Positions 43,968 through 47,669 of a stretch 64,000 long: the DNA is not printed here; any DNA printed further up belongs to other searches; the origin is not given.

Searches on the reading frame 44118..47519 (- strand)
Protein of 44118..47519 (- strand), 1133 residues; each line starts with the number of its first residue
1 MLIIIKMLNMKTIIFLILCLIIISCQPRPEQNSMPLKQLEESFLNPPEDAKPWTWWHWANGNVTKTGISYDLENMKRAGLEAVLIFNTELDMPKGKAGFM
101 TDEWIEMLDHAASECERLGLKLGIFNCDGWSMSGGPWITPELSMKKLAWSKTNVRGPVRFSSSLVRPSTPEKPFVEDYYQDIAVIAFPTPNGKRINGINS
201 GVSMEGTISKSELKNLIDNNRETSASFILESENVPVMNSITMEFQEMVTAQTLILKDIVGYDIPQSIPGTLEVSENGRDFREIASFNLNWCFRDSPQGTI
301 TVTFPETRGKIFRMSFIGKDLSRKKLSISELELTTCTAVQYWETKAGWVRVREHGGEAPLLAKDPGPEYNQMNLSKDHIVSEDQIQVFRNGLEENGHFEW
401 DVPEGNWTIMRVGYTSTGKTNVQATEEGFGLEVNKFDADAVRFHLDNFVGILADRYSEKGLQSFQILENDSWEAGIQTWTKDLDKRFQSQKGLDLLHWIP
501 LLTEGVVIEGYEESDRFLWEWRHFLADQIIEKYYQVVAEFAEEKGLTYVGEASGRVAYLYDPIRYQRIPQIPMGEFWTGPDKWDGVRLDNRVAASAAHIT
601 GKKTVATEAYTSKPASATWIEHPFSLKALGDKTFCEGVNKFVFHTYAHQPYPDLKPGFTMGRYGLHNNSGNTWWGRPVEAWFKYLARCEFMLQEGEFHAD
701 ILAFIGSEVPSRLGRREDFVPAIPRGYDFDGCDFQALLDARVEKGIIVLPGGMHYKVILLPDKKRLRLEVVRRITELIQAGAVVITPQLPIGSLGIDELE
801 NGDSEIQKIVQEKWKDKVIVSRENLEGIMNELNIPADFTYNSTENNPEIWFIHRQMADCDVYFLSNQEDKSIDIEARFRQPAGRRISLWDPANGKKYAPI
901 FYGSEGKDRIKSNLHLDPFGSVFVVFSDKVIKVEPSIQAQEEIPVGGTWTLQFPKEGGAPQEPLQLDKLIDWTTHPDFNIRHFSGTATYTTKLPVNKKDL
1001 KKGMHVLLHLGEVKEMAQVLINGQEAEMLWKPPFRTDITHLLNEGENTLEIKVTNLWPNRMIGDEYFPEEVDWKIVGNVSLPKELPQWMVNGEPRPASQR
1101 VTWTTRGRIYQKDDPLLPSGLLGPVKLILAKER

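Call 8: search_protein_families(library=pfam, proteins=[window:44118-47519:-], max_evalue=0.001)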
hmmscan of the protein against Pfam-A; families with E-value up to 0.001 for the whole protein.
window:44118-47519:- (1133 aa): 3 families
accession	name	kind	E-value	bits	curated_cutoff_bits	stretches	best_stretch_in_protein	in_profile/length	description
PF17132.9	Glyco_hydro_106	-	1.8e-184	615.7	29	1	45-896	2-736/743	alpha-L-rhamnosidase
PF02837.24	Glyco_hydro_2_N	-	3.4e-06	27.5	28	1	941-1065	32-145/169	Glycosyl hydrolases family 2, sugar binding domain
PF22666.2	Glyco_hydro_2_N2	-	5.5e-06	27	27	1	986-1057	49-121/167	Glycosyl hydrolase 2 galactose-binding domain-like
